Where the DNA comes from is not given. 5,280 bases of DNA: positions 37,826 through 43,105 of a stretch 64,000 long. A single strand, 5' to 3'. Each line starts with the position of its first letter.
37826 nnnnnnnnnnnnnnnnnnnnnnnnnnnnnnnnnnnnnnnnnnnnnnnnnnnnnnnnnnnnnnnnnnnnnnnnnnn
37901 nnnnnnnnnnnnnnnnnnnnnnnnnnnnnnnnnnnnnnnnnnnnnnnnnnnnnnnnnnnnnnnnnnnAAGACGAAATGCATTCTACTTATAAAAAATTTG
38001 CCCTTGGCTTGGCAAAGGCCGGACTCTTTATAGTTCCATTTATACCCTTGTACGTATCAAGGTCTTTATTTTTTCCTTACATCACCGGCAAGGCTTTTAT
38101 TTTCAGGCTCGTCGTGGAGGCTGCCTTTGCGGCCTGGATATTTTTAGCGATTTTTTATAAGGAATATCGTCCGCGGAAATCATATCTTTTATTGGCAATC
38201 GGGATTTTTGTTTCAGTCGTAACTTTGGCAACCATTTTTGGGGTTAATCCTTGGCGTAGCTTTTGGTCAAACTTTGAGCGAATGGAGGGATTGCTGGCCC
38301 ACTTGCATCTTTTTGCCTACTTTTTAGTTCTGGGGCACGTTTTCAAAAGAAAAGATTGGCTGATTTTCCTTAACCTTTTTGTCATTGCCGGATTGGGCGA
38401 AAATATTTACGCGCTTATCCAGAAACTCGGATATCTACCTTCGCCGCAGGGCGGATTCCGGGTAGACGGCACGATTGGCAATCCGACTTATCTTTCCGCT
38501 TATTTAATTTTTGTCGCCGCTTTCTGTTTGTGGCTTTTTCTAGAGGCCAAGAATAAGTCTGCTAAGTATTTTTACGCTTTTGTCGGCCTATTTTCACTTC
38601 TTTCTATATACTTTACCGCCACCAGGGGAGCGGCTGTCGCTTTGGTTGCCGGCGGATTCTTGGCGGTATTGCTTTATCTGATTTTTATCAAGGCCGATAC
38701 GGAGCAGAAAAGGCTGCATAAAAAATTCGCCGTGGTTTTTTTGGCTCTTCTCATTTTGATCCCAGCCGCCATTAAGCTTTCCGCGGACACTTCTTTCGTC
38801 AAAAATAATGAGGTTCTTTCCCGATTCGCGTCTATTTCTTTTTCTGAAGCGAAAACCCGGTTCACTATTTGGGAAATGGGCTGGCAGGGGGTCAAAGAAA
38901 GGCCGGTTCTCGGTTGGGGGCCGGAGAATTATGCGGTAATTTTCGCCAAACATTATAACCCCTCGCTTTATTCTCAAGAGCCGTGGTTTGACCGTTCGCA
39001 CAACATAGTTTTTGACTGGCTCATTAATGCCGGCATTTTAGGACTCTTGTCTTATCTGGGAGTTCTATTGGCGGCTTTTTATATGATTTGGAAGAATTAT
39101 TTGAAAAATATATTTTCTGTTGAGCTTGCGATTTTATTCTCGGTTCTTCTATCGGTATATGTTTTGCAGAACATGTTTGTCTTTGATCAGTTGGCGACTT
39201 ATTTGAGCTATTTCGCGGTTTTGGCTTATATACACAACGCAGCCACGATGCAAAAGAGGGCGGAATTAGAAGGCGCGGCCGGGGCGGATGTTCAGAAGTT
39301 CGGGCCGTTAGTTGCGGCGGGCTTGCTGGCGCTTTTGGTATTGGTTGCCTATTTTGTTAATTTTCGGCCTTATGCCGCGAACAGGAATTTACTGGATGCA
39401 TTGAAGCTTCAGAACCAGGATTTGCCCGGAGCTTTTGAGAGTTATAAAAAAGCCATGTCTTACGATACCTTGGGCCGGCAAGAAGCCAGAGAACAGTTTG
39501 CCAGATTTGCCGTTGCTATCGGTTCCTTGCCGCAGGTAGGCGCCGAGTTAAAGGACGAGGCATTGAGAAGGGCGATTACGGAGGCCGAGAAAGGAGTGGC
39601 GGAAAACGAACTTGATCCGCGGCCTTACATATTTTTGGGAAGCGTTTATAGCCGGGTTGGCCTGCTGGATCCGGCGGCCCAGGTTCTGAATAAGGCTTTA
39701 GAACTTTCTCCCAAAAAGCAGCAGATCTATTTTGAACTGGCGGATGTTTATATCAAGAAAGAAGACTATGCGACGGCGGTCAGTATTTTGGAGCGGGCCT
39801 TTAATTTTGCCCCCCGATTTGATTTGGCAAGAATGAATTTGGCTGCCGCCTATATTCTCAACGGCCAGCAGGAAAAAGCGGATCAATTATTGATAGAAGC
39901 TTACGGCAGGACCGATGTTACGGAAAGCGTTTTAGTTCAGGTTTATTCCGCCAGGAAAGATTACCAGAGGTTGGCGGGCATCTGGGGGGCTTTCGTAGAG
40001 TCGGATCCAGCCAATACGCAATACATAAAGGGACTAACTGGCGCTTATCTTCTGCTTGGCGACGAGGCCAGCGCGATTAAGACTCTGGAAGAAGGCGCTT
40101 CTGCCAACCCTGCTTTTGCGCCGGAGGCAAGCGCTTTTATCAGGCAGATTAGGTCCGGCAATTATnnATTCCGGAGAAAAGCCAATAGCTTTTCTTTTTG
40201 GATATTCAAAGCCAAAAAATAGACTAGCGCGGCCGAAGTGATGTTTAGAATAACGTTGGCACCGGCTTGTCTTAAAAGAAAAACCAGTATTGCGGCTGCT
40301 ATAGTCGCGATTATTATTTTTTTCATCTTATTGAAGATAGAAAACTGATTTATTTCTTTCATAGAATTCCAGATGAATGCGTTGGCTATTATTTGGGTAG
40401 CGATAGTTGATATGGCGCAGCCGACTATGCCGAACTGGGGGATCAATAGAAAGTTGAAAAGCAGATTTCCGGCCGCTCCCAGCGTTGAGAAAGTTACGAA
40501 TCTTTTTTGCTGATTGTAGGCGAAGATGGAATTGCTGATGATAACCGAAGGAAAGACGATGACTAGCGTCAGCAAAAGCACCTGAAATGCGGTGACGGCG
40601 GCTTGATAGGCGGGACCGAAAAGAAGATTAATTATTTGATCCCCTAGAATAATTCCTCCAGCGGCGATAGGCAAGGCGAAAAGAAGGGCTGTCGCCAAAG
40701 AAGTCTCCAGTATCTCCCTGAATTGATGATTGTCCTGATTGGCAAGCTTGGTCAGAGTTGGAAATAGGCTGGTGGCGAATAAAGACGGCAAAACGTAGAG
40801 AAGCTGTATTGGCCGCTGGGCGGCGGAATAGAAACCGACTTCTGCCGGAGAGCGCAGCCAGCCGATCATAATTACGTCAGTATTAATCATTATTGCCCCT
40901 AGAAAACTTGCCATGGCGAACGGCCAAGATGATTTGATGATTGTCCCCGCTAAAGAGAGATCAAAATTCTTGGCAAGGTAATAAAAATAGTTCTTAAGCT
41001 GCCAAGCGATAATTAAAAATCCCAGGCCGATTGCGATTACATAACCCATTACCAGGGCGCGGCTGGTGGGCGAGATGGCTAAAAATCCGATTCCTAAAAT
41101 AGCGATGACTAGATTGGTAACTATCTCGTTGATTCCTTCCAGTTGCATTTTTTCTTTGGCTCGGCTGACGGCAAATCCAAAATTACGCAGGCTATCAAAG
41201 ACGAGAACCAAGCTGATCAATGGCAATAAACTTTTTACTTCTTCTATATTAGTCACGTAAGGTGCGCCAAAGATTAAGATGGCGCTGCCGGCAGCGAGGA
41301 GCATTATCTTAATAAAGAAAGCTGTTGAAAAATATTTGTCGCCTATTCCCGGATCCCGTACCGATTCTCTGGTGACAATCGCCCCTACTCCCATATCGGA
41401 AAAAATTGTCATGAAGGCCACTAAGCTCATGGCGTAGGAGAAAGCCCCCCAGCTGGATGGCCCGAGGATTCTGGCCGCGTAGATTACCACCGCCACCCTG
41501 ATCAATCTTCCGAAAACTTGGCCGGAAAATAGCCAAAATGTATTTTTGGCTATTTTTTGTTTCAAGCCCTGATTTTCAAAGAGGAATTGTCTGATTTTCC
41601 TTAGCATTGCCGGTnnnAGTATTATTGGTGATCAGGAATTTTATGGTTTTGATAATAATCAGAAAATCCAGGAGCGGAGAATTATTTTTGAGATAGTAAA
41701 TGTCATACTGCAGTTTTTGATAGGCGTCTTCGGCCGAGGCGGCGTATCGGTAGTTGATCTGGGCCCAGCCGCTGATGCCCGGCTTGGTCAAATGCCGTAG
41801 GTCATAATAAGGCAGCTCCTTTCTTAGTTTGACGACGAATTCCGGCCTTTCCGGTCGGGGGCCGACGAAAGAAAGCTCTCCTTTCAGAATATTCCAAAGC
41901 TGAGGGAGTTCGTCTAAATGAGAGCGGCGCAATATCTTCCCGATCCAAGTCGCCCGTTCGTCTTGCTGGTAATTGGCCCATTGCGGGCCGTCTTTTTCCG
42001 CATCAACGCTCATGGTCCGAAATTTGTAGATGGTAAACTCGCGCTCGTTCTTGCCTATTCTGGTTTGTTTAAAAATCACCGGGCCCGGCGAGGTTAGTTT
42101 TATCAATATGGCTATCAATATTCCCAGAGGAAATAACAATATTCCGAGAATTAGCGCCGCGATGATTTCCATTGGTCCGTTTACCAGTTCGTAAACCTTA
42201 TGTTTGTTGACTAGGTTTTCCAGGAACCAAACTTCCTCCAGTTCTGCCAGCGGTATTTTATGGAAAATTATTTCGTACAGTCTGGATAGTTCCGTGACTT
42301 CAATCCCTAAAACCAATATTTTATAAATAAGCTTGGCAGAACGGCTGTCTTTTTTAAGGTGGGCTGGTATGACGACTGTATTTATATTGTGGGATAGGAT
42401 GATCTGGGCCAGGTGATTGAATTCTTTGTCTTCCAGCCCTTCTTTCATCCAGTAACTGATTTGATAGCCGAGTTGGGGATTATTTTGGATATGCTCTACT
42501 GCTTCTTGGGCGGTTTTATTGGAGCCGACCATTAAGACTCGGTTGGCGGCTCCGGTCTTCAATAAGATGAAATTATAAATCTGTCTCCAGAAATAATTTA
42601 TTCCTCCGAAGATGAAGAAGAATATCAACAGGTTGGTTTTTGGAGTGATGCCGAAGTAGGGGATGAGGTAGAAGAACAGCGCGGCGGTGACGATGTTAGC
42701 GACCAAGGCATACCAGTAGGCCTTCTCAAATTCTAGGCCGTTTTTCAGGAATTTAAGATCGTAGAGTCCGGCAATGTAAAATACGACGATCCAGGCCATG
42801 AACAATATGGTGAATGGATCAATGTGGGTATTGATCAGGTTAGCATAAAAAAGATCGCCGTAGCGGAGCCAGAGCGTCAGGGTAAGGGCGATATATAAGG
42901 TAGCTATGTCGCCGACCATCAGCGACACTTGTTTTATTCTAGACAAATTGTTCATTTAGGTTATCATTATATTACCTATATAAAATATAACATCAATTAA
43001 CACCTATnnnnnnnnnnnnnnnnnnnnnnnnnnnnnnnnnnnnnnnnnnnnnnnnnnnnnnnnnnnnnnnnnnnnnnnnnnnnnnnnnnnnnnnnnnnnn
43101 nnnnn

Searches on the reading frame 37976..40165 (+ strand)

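Call 66: search_protein_families(library=pfam, proteins=[window:37976-40165:+], max_evalue=0.00001)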
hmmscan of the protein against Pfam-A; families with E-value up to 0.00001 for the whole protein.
window:37976-40165:+ (730 aa): 9 families
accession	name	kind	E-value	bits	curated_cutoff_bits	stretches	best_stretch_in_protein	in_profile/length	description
PF04932.20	Wzy_C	-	5e-19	69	31.7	1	204-361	3-149/149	O-Antigen ligase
PF13181.12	TPR_8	-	3.2e-15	55.4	25.7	0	583-613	2-32/34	Tetratricopeptide repeat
PF14559.12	TPR_19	-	1.8e-11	44.6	25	0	567-607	10-50/68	Tetratricopeptide repeat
PF07719.23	TPR_2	-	1.2e-08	34.9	27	0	584-614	3-33/34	Tetratricopeptide repeat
PF13431.12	TPR_17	-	3e-08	33.7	24.4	0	571-602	2-33/34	Tetratricopeptide repeat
PF13428.12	TPR_14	-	3e-07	30.9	23.5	0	549-590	2-43/44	Tetratricopeptide repeat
PF13414.12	TPR_11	-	4.1e-07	30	26.8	0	564-594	10-40/42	TPR repeat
PF13176.12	TPR_7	-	3.4e-06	27.1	27.9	0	586-607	3-24/36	Tetratricopeptide repeat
PF13424.12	TPR_12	-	3.7e-06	27.5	30.1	0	584-643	5-72/77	Tetratricopeptide repeat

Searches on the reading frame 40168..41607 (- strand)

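Call 66: search_protein_families(library=pfam, proteins=[window:40168-41607:-], max_evalue=0.00001)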
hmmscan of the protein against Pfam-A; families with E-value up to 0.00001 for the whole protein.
window:40168-41607:- (480 aa): 3 families
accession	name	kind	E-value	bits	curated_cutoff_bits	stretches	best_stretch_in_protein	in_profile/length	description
PF01943.22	Polysacc_synt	-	1.2e-32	113.9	28.2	1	20-288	2-273/274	Polysaccharide biosynthesis protein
PF13440.11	Polysacc_synt_3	-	1.1e-30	107.3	23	1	45-338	3-292/293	Polysaccharide biosynthesis protein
PF03023.19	MurJ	-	4.6e-11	42.4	27.4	1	96-444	68-426/451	Lipid II flippase MurJ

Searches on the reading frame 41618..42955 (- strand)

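Call 66: search_protein_families(library=pfam, proteins=[window:41618-42955:-], max_evalue=0.00001)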
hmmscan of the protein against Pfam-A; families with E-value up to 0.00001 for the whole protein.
window:41618-42955:- (446 aa): 1 family
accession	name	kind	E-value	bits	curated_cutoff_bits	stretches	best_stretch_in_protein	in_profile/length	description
PF02397.22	Bac_transf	-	7.6e-63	211.7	27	1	262-442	4-178/179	Bacterial sugar transferase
